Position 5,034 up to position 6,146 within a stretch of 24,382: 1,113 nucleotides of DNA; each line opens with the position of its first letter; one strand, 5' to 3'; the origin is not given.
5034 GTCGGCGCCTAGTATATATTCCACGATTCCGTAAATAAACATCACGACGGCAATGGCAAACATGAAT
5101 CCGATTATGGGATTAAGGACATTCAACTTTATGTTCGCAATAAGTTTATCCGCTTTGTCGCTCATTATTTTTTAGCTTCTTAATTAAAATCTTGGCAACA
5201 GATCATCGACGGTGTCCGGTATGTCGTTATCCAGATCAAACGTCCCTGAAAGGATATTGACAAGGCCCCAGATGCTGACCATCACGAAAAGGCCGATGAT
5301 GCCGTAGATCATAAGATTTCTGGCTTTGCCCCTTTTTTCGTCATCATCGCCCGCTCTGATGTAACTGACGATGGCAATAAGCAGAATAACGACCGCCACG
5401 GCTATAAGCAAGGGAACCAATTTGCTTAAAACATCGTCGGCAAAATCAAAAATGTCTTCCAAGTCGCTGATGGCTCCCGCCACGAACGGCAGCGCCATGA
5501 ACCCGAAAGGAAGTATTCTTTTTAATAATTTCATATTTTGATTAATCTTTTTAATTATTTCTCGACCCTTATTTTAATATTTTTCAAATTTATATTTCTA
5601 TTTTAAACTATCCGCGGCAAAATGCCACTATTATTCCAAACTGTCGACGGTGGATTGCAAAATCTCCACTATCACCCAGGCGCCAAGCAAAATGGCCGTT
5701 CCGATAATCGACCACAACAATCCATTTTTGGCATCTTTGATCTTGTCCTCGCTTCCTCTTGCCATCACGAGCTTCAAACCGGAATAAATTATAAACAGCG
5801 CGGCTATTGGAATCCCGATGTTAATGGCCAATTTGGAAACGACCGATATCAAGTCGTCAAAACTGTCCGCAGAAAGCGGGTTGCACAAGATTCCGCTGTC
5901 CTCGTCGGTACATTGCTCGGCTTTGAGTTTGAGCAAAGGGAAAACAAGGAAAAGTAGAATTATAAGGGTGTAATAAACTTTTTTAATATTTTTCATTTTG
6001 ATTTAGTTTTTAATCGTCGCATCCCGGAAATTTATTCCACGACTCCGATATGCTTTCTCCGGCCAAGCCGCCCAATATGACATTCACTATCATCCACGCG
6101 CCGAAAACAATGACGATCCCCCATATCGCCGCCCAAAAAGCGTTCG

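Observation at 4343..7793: Operon encoding a membrane-anchored SBP homolog followed by five tandem paralogous small two-TM proteins: candidate pilin-like (VirB2/TrbC-topology) system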

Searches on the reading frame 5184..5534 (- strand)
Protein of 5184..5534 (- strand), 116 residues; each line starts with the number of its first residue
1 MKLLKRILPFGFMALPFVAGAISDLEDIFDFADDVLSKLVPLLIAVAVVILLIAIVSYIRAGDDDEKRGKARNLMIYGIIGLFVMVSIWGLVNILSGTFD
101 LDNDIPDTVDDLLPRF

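Call 3: search_protein_families(library=pfam, proteins=[window:5184-5534:-], max_evalue=1)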
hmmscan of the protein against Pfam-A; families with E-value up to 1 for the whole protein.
window:5184-5534:- (116 aa): 12 families
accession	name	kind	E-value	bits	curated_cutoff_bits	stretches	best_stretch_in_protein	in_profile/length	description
PF18895.5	T4SS_pilin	-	5.1e-12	46.1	26.6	1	29-95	6-71/71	Type IV secretion system pilin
PF18920.5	DUF5671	-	0.0009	19.6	28.4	1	32-104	42-111/132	Domain of unknown function (DUF5671)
PF13268.11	DUF4059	-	0.019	15.8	25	1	41-85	12-56/72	Protein of unknown function (DUF4059)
PF07331.16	TctB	-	0.033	14.8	29.1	1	12-92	7-86/137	Tripartite tricarboxylate transporter TctB family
PF14093.11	DUF4271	-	0.038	14.3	29.7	1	27-105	38-118/206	Domain of unknown function (DUF4271)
PF14808.11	TMEM164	-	0.041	13.8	25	1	44-106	10-72/217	TMEM164 family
PF02790.20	COX2_TM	-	0.048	14.3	22.8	1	14-66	5-56/88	Cytochrome C oxidase subunit II, transmembrane domain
PF25592.1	DUF7937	-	0.05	12.9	31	1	37-91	172-223/402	Domain of unknown function (DUF7937)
PF13346.12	ABC2_membrane_5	-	0.052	13.5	25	1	7-59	148-198/205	ABC-2 family transporter protein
PF01350.22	Flavi_NS4A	-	0.066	13.6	27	1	38-87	95-142/144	Flavivirus non-structural protein NS4A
PF12725.13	DUF3810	-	0.13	12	28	1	41-92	26-82/311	Protein of unknown function (DUF3810)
PF13567.11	DUF4131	-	0.22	11.6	31.6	1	41-92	6-48/165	Domain of unknown function (DUF4131)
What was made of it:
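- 5184..5534 (-): Pilin type C (116 aa): signal peptide plus pilin core; normally the next-to-last gene. PF18895 46.1 bits (call 3).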

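Call 27: search_protein_families(library=ncbifam, proteins=[window:5184-5534:-], max_evalue=0.01)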
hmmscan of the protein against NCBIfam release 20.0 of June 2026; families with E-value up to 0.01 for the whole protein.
window:5184-5534:- (116 aa): 2 families
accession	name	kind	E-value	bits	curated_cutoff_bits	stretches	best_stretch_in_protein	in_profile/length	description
NF045849.1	ICE_MMCAP2_0565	equivalog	2.5e-09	36.7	40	1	32-98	13-79/80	Mbov_0395 family pilin-like conjugal transfer protein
NF009255.0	PRK12612.1-3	equivalog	0.0025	18.5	112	1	39-90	9-60/92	putative monovalent cation/H+ antiporter subunit F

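Call 36: find_homologous_proteins(query=window:5184-5534:-)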
Query window:5184-5534:- (116 aa): 221 proteins with E <= 0.001 among 428 candidates; the best 120 are listed.
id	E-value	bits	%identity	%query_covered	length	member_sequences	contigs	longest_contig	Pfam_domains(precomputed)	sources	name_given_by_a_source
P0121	5.0e-65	235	100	100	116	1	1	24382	PF18895.6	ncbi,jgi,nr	ncbi:hypothetical protein C4572_03640 [Candidatus Parcubacteria bacterium]|nr:MAG: hypothetical prot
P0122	2.1e-48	181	71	100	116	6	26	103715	PF18895.6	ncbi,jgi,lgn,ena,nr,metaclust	ncbi:MAG: hypothetical protein UW04_C0019G0010 [Parcubacteria group bacterium GW2011_GWB1_43_8]|nr:M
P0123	2.8e-48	181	67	100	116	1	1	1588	PF18895.6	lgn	-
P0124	6.7e-48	180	69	100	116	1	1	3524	PF18895.6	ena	-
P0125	9.6e-48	179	69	100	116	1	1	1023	PF18895.6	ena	-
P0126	1.1e-47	179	68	100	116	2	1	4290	PF18895.6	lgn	-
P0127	5.4e-47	177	67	100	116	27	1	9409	PF18895.6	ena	-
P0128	1.1e-46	176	68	100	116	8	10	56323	PF18895.6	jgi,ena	-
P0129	1.2e-46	175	67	100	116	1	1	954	PF18895.6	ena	-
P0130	2.0e-46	175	66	100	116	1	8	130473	PF18895.6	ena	-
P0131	2.2e-46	175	67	100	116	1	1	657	PF18895.6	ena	-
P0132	2.5e-46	174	67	100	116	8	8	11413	PF18895.6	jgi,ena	-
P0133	2.7e-46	174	66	100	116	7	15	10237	PF18895.6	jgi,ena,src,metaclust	metaclust:\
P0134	6.3e-46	173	67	100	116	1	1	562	PF18895.6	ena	-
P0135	6.7e-46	173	66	100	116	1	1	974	PF18895.6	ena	-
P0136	8.2e-46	173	65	100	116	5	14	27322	PF18895.6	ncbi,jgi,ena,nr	ncbi:MAG TPA: hypothetical protein VJB62_00175 [Patescibacteria group bacterium]|nr:hypothetical pro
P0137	9.3e-46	173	66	100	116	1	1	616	PF18895.6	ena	-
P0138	1.0e-45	172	64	100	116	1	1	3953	PF18895.6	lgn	-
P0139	2.2e-45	171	70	98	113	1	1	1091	PF18895.6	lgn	-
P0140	3.2e-45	171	66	100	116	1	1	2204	PF18895.6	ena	-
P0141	4.9e-45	170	71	100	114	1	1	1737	PF18895.6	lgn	-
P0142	7.6e-45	170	70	100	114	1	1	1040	PF18895.6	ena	-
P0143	9.9e-45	169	68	100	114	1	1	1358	PF18895.6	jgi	jgi:uncharacterized membrane protein YidH (DUF202 family)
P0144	1.4e-44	169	68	100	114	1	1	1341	PF18895.6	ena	-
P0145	3.1e-44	168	66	100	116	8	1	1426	PF18895.6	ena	-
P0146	6.5e-44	167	65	100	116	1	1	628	PF18895.6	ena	-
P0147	1.0e-43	166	66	100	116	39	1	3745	PF18895.6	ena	-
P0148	2.0e-43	165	64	100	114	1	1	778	PF18895.6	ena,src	-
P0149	7.2e-43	163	61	100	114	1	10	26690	PF18895.6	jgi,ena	-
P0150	1.1e-42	163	70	98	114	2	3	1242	PF18895.6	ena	-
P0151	1.5e-42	162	61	100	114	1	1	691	PF18895.6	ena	-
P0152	3.8e-42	161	67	100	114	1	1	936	PF18895.6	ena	-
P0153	4.2e-42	161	67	100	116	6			PF18895.6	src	-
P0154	1.1e-41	160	65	100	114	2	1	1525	PF18895.6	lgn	-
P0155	2.9e-41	158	64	98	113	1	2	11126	PF18895.6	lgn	-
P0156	1.8e-40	156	65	97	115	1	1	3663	PF18895.6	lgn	-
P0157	1.6e-39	153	63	99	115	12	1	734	PF18895.6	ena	-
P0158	1.8e-39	152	61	97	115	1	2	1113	PF18895.6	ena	-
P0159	2.7e-39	152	63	99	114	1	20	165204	PF18895.6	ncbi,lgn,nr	ncbi:MAG: hypothetical protein L6Q29_00500 [Candidatus Pacebacteria bacterium]|nr:hypothetical prote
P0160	6.0e-39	151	62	97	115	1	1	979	PF18895.6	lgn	-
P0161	6.4e-38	147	60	100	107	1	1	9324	PF18895.6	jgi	-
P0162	1.3e-37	146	60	98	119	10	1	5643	PF18895.6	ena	-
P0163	1.6e-37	146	62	99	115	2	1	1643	PF18895.6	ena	-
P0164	2.2e-37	146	63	96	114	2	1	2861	PF18895.6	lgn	-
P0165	1.2e-36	143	59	98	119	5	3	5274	PF18895.6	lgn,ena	-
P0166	2.8e-34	136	60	98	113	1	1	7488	PF18895.6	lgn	-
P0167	4.8e-34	135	64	86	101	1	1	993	PF18895.6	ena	-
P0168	4.5e-33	132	61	87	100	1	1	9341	PF18895.6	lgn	-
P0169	7.8e-33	131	54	100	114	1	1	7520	PF18895.6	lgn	-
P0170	2.4e-32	129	59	84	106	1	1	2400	PF18895.6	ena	-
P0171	8.1e-32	128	52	98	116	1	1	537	PF18895.6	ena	-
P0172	3.9e-31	126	54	98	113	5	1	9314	PF18895.6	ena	-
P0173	1.8e-30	123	54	98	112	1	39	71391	PF18895.6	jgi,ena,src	-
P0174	2.0e-30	123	55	98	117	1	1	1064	PF18895.6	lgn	-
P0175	2.9e-30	123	52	98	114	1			PF18895.6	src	-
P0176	2.9e-30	123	52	98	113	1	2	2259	PF18895.6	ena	-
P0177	7.0e-30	121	53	98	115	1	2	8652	PF18895.6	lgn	-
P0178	7.5e-30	121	52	98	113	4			PF18895.6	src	-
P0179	3.6e-29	119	52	98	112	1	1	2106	PF18895.6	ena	-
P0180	1.2e-28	117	57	93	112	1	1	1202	PF18895.6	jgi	-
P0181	1.3e-28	117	54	92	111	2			PF18895.6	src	-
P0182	1.8e-28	117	54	92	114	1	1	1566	PF18895.6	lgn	-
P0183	2.5e-28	116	49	91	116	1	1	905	PF18895.6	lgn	-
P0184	5.0e-28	115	50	91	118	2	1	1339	PF18895.6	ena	-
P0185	1.5e-27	114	52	99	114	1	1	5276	PF18895.6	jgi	-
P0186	7.6e-27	112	52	89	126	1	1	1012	PF18895.6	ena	-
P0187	8.8e-27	111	47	80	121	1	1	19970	PF18895.6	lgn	-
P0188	3.4e-26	110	46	98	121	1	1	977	PF18895.6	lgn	-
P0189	1.4e-25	108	48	100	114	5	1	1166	PF18895.6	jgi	jgi:heme/copper-type cytochrome/quinol oxidase subunit 2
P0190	1.7e-25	107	48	100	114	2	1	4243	PF18895.6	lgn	-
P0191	1.9e-25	107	52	91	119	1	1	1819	PF18895.6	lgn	-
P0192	1.9e-25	107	51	100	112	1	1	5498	PF18895.6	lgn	-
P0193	6.3e-25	106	50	92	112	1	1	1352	PF18895.6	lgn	-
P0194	7.2e-25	105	50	93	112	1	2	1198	PF18895.6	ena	-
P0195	1.0e-24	105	51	99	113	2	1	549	PF18895.6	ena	-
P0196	1.4e-24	104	50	92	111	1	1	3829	PF18895.6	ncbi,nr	ncbi:MAG: pilin [Candidatus Parcubacteria bacterium]|nr:pilin [Candidatus Parcubacteria bacterium]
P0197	1.7e-24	104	47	95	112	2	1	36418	PF18895.6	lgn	-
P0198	1.8e-24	104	53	91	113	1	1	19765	PF18895.6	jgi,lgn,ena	-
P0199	2.4e-24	104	50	92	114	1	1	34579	PF18895.6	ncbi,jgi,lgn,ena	-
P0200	3.2e-24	103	56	80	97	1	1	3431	PF18895.6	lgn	-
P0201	3.4e-24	103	53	91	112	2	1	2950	PF18895.6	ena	-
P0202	4.4e-24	103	48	100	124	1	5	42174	PF18895.6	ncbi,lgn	-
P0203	4.8e-24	103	51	91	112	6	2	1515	PF18895.6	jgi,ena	-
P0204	8.4e-24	102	51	91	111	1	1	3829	PF18895.6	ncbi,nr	ncbi:MAG: pilin [Candidatus Parcubacteria bacterium]|nr:pilin [Candidatus Parcubacteria bacterium]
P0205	1.2e-23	101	47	97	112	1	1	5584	PF18895.6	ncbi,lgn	-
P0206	1.6e-23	101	54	81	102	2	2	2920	PF18895.6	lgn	-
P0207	2.1e-23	101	50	92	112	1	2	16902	PF18895.6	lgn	-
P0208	9.2e-23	99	49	88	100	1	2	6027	PF18895.6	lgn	-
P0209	1.1e-22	98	50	88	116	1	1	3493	PF18895.6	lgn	-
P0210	2.1e-22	97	50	88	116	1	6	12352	PF18895.6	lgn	-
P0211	2.3e-22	97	44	88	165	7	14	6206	PF18895.6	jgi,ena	-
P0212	2.4e-22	97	50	91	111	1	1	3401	PF18895.6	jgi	-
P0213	3.6e-22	97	49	91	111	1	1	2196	PF18895.6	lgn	-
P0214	3.9e-22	97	51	90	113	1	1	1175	PF18895.6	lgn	-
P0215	4.2e-22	96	55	82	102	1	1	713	PF18895.6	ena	-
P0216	4.5e-22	96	50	90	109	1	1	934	PF18895.6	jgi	jgi:uncharacterized membrane protein YidH (DUF202 family)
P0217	6.1e-22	96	49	88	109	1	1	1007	PF18895.6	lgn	-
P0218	8.4e-22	95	54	72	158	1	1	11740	PF18895.6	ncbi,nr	ncbi:MAG: pilin [bacterium]|nr:pilin [bacterium]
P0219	1.2e-21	95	48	97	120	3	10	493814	PF18895.6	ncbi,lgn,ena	-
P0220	1.3e-21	95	42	98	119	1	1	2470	PF18895.6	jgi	jgi:fumarate reductase subunit D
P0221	1.8e-21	94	47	92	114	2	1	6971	PF18895.6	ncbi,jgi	-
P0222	2.0e-21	94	51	83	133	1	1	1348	PF18895.6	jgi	-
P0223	2.9e-21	94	62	56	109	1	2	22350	PF18895.6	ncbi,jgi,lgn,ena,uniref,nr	ncbi:MAG: hypothetical protein COV02_01725 [Candidatus Terrybacteria bacterium CG10_big_fil_rev_8_21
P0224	3.3e-21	94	56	75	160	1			PF18895.6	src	-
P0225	3.8e-21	93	55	75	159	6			PF18895.6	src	-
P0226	4.4e-21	93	44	91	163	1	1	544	PF18895.6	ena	-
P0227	4.4e-21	93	57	71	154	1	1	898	PF18895.6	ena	-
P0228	5.8e-21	93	49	87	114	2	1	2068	PF18895.6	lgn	-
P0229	6.6e-21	93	57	66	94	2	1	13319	PF18895.6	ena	-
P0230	7.8e-21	92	45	88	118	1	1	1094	PF18895.6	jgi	jgi:hypothetical protein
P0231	9.3e-21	92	58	71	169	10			PF18895.6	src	-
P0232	1.6e-20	91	48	88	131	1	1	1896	PF18895.6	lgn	-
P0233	1.7e-20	91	49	87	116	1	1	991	PF18895.6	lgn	-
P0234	2.2e-20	91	59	67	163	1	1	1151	PF18895.6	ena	-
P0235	2.3e-20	91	52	72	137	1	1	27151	PF18895.6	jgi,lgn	jgi:hypothetical protein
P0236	2.4e-20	91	51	87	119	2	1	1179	PF18895.6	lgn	-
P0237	2.9e-20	90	50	88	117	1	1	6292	PF18895.6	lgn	-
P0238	4.0e-20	90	48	91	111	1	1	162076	PF18895.6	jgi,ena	-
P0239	4.6e-20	90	46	87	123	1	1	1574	PF18895.6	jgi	jgi:hypothetical protein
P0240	7.5e-20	89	49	91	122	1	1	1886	PF18895.6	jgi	jgi:hypothetical protein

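Call 42: predict_structure(alignment_id=A3)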
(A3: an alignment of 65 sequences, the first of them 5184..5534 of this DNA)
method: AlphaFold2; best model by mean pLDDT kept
length: 116 residues; sequences in the alignment: 65
mean_pLDDT: 76.6   pTM: 0.53
mean pLDDT of the five models: 76.6, 75.4, 73.3, 73.3, 73.0
residues with pLDDT >= 90: 25; 70-90: 48; 50-70: 40; < 50: 3
segments of 3 or more residues with pLDDT < 50: none
pLDDT, mean of each block of 10 residues (from residue 1): 62 65 69 81 91 91 86 90 90 78 54 53
secondary structure, 60 per line:
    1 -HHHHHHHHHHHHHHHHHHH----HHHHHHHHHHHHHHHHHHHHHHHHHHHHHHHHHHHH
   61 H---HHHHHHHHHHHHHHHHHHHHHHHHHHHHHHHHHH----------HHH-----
elements in order: H2-20 H25-61 H65-98
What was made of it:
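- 5184..5534 (-): The AF2 hairpin core has pLDDT about 90 (call 42).
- Checked: An AlphaFold2 model of the 116-aa protein gives helices 2-20, 25-61 and 65-98 (call 42).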

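Call 44: search_solved_structures(query=A3, max_evalue=10, show_alignments=3)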
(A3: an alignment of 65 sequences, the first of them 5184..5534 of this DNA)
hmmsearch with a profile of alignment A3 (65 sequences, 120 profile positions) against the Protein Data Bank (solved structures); distinct sequences matched with E-value up to 10: 7.
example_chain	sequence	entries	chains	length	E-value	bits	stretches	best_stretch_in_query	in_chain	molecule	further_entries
8yq5_E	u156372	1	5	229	0.14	15.3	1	6-97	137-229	de novo designed ion channel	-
2m0q_A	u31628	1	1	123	0.23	14.7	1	73-109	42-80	Potassium voltage-gated channel subfamily E member 2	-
8cw4_1A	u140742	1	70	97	0.3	14.3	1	12-52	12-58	Conjugal transfer protein TraM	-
8evm_A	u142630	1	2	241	0.73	13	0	65-93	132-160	Chlorophyll dimer protein designs, Special Pair 3 (SP3x)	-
8yq6_E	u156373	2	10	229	1.3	12.2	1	6-97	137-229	de novo designed ion channel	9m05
8gaq_A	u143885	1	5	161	3.2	11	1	36-88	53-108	C5HR2_4r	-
7xa3_R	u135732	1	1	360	9.8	9.4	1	30-102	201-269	Isoform B of C-C chemokine receptor type 2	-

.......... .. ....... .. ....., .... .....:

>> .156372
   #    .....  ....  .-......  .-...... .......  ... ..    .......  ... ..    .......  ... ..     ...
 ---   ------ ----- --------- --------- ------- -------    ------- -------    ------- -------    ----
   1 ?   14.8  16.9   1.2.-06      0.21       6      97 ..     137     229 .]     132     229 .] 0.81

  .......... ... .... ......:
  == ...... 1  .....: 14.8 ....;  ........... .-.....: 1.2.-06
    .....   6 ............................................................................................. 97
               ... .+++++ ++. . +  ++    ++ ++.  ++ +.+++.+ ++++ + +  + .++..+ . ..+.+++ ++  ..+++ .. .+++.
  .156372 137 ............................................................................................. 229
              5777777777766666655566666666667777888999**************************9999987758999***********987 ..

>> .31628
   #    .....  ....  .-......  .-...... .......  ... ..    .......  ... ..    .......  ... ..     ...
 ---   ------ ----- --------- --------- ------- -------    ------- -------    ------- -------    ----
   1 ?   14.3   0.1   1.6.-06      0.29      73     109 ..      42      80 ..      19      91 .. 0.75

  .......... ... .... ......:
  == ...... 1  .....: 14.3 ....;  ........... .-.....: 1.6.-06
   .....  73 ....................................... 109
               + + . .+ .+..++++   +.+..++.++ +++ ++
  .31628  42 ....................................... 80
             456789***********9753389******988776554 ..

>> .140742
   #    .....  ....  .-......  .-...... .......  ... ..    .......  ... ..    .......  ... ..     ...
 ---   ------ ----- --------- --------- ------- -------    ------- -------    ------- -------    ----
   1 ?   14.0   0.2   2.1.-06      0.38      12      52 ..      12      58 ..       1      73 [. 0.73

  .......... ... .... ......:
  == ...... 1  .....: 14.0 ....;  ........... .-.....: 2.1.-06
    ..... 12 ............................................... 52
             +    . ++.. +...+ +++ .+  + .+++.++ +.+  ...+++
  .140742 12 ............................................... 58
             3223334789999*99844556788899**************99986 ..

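Call 45: fold_search(model_id=the predicted structure, library=pdb)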
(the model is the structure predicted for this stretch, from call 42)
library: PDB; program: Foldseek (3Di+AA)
matches with E <= 10: 274; with E <= 0.001: 0
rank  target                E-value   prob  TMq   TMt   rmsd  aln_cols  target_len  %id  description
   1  2ch7_B                5.5e-01  0.96  0.56  0.23  15.4       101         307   15  Crystal structure of the cytoplasmic domain of a bacterial chemoreceptor from Thermotoga maritima (released 2006-04-18)
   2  2ch7_A                5.5e-01  0.92  0.58  0.24  15.9       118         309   14  Crystal structure of the cytoplasmic domain of a bacterial chemoreceptor from Thermotoga maritima (released 2006-04-18)
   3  9a65_B                6.2e-01  0.93  0.54  0.11  15.7       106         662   14  Integrative model of YVAQ-MCPB by crosslinking MS and deep learning (released 2024-09-18)
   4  3zx6_A                7.0e-01  0.93  0.59  0.25   5.4       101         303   13  Structure of Hamp(AF1503)-Tsr fusion - Hamp (A291V) mutant (released 2012-02-29)
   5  9a72_A                7.0e-01  0.30  0.31  0.17  11.7       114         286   14  Integrative model of YFMS-CHEW by crosslinking MS and deep learning (released 2024-09-18)
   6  9vub_C                8.9e-01  0.91  0.62  0.21  11.8       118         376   15  channel C complex with 3 (released 2026-03-11)
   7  1qu7_B                8.9e-01  0.82  0.53  0.30   8.3       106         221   13  FOUR HELICAL-BUNDLE STRUCTURE OF THE CYTOPLASMIC DOMAIN OF A SERINE CHEMOTAXIS RECEPTOR (released 2000-07-12)
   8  6s1k_E                9.4e-01  0.90  0.58  0.65   5.6       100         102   13  E. coli Core Signaling Unit, carrying QQQQ receptor mutation (released 2020-01-22)
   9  8c5v_I                1.1e+00  0.87  0.61  0.15  11.6       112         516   11  Chemotaxis core signalling unit from E protein lysed E. coli cells (released 2023-09-13)
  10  1qu7_A                1.1e+00  0.89  0.60  0.33   5.6       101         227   12  FOUR HELICAL-BUNDLE STRUCTURE OF THE CYTOPLASMIC DOMAIN OF A SERINE CHEMOTAXIS RECEPTOR (released 2000-07-12)
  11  8zyv_G                1.3e+00  0.21  0.34  0.21  12.9       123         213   16  Bacterial flagellar sodium-driven stator PomA5PomB2 with 100 mM NaCl (released 2025-01-01)
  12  3mq1_A                1.5e+00  0.41  0.40  0.44   5.7        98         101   13  Crystal Structure of Dust Mite Allergen Der p 5 (released 2010-06-02)
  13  9bhe_A                1.7e+00  0.69  0.50  0.21   4.6        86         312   16  Salmonella undecaprenyl-phosphate 4-deoxy-4-formamido-L-arabinose transferase (ArnC) bound to UDP (released 2025-02-12)
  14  9a65_A                1.7e+00  0.15  0.30  0.09  13.4       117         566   16  Integrative model of YVAQ-MCPB by crosslinking MS and deep learning (released 2024-09-18)
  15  5n5e_D                1.8e+00  0.90  0.48  0.56   2.9        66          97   11  Crystal structure of encapsulated ferritin domain from Pyrococcus furiosus PFC_05175 (released 2018-01-24)
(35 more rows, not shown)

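Call 75: search_protein_families(library=phrogs, proteins=[window:5184-5534:-], max_evalue=0.01)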
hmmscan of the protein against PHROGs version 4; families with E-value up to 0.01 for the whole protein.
window:5184-5534:- (116 aa): 0 families

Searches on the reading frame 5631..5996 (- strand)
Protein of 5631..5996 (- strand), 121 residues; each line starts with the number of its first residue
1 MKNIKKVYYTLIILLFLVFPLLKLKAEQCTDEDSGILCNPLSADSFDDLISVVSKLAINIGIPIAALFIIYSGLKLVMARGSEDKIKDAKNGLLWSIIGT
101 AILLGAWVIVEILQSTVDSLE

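Call 3: search_protein_families(library=pfam, proteins=[window:5631-5996:-], max_evalue=1)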
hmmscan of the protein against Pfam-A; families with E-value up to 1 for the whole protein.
window:5631-5996:- (121 aa): 6 families
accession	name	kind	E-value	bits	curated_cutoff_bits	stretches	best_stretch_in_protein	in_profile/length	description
PF18895.5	T4SS_pilin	-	1.1e-11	45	26.6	1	43-113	2-71/71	Type IV secretion system pilin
PF04956.18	TrbC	-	0.00035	21.2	27.9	1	46-111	37-96/98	TrbC/VIRB2 pilin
PF07786.18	HGSNAT_cat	-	0.027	14.4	22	1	55-110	38-94/222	Heparan-alpha-glucosaminide N-acetyltransferase, catalytic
PF01554.23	MatE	-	0.074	13.2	24.9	1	54-116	76-138/161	MatE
PF07127.16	Nodulin_late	-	0.093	13.5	30.4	1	1-31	1-32/54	Late nodulin domain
PF19393.4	DUF5968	-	0.2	12.2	25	1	53-113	75-137/150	Family of unknown function (DUF5968)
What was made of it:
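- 5631..5996 (-): Pilin type B (121 aa): signal peptide, conserved NPL motif, pilin core; second position. PF18895 45.0 bits and TrbC E=3.5e-4 (call 3).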

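Call 27: search_protein_families(library=ncbifam, proteins=[window:5631-5996:-], max_evalue=0.01)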
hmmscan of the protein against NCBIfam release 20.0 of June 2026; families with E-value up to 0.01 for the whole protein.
window:5631-5996:- (121 aa): 1 family
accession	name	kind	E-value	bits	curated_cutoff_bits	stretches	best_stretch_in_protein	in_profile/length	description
NF045849.1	ICE_MMCAP2_0565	equivalog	1.6e-06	27.7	40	1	48-115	11-78/80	Mbov_0395 family pilin-like conjugal transfer protein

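Call 75: search_protein_families(library=phrogs, proteins=[window:5631-5996:-], max_evalue=0.01)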
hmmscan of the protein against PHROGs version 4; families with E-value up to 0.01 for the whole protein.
window:5631-5996:- (121 aa): 0 families
